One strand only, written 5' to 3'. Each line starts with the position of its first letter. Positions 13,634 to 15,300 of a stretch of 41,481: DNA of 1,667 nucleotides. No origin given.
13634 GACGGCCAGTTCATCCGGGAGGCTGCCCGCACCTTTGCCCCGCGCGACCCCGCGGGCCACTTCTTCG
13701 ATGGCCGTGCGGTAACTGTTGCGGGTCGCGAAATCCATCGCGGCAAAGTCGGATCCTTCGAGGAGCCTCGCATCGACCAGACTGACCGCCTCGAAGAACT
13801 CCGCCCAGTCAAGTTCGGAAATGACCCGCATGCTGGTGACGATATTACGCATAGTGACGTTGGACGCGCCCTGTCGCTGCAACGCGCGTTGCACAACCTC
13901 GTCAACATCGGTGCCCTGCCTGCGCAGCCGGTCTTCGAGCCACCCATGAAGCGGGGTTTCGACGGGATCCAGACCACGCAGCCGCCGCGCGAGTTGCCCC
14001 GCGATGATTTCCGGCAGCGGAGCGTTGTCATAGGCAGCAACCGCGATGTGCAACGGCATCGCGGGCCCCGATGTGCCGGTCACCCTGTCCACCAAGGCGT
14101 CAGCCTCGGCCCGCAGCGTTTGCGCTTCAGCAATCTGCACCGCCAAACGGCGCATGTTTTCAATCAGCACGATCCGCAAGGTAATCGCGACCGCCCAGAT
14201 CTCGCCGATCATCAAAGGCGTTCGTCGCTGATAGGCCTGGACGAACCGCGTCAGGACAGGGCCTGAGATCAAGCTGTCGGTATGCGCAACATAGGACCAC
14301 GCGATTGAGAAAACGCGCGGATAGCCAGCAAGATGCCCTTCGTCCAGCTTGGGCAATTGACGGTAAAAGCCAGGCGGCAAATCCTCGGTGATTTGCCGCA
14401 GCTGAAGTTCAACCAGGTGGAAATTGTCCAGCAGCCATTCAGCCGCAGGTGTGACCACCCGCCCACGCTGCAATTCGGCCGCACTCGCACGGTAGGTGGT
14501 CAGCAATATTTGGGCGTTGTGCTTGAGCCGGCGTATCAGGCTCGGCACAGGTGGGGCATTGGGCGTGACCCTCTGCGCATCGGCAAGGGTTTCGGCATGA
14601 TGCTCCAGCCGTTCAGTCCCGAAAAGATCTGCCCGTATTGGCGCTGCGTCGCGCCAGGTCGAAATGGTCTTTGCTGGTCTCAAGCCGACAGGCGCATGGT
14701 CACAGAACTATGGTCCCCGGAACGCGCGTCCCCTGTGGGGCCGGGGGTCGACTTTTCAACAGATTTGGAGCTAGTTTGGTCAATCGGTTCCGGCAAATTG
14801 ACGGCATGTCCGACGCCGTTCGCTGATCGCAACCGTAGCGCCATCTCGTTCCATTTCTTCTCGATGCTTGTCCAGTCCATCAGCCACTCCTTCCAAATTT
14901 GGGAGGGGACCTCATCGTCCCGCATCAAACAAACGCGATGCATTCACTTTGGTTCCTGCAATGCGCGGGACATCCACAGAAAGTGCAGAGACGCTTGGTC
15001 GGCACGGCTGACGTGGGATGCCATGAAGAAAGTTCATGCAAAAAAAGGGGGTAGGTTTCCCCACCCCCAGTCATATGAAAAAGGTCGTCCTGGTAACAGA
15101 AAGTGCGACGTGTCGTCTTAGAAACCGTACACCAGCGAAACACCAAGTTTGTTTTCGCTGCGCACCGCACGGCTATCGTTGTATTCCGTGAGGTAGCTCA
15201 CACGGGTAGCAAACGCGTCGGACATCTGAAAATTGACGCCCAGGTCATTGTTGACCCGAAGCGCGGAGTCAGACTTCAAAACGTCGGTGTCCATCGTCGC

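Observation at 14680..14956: Cyclic-glucan synthase appears translationally coupled to an EcfG-driven CsbD-like upstream ORF via a UUGA overlap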

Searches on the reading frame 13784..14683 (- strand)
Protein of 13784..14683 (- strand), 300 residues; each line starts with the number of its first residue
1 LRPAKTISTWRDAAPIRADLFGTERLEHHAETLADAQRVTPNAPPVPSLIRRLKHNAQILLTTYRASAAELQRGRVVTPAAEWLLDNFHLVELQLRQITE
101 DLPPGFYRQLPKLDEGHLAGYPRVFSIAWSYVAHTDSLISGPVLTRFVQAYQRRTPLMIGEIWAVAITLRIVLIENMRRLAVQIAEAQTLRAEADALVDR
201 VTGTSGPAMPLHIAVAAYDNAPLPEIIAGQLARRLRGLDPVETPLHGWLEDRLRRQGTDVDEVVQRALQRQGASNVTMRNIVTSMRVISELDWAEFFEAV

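Call 9: find_related_loci(query=window:13784-14683:-, collection=genome_contigs, flank=3000)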
Query window:13784-14683:- (300 aa) in genome_contigs; peptide patterns used: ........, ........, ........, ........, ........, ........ (x = any residue, [..] = any of these).
600 stretches matched a pattern (row limit reached: there are more); 502 encode a relative of the query (tblastn E <= 1e-3); the best 80 are kept; 80 distinct loci.
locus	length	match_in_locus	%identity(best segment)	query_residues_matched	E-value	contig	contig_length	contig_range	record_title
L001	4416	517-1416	76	1-300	6e-153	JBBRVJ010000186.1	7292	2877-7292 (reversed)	MAG: Rhodobacterales bacterium isolate La3_metabat2.138 La3_metabat2.138_K_643162_L_7292_cov_35.9766, whole genome shotg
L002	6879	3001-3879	78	5-300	1e-149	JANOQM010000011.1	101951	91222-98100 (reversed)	MAG: Rhodobacterales bacterium isolate VAR_4_metabat_340_sub VAR_4_k141_1206966, whole genome shotgun sequence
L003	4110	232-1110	75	8-300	2e-147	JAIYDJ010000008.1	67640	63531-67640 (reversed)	MAG: Rhodobacter sp. isolate H1_MAG_00031 pond_H1_MAG_00031_000000000120, whole genome shotgun sequence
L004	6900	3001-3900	71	1-300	4e-140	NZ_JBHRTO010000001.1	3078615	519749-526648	Cypionkella sinensis strain KCTC 52039 spades_K_17_127_1, whole genome shotgun sequence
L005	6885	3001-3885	71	6-300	1e-137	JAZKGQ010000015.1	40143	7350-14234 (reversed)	MAG: Pseudomonadota bacterium isolate DC_RB_04_SPN110320-bin058 DCRB04SPN_B058_0_000000000015, whole genome shotgun sequ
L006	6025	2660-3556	66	8-300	5e-128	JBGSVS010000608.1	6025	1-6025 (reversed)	MAG: Tabrizicola sp. isolate JTS-AC462 k141_3098763, whole genome shotgun sequence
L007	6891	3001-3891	65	10-300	5e-127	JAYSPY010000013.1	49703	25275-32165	MAG: Pseudorhodobacter sp. isolate GFS_11612 GFS_11612_12, whole genome shotgun sequence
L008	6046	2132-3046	65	2-300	2e-126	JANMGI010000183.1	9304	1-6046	MAG: Paracoccaceae bacterium isolate OTE_70_metabat_94 OTE_70_k141_2933919, whole genome shotgun sequence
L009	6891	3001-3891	65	10-300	2e-125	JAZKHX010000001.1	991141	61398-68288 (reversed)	MAG: Pseudomonadota bacterium isolate DC_SW_03_SPN07022020-bin038_1 DCSW031SPN_B038_1_000000000001, whole genome shotgun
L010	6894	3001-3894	66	8-300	9e-125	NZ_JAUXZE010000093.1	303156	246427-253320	MAG: Tabrizicola sp. isolate C18_maxbin.019 C18_k141_441635, whole genome shotgun sequence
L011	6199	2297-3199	64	10-300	1e-124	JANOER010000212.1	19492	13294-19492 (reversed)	MAG: Rhodobacterales bacterium isolate SOY_65_metabat_207_sub SOY_65_k141_958868, whole genome shotgun sequence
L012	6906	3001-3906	63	5-300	9e-124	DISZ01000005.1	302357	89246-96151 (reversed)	MAG TPA_asm: Rhodobacteraceae bacterium UBA6197 UBA6197_contig_1727, whole genome shotgun sequence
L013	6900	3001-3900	63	7-300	2e-121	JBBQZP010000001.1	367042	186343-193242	MAG: Rhodobacterales bacterium isolate Co_metawrap_2238 Cmw_2238_k141_18330528_length_367042_cov_11.9999, whole genome s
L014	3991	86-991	62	5-300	9e-122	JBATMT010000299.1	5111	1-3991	MAG: Paracoccaceae bacterium isolate MFD10503_ilm_asm_bin9 k127_174836, whole genome shotgun sequence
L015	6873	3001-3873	64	10-299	3e-119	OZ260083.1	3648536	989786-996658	MAG: uncultured Rhodobacteraceae bacterium isolate NI882-mx-bin04 genome assembly, chromosome: 1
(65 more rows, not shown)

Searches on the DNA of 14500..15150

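Call 54: search_rna_families(source=window, start=14500, end=15150, threshold=evalue, max_evalue=1)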
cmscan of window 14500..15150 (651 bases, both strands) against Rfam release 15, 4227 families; matches with E-value up to 1: 0.
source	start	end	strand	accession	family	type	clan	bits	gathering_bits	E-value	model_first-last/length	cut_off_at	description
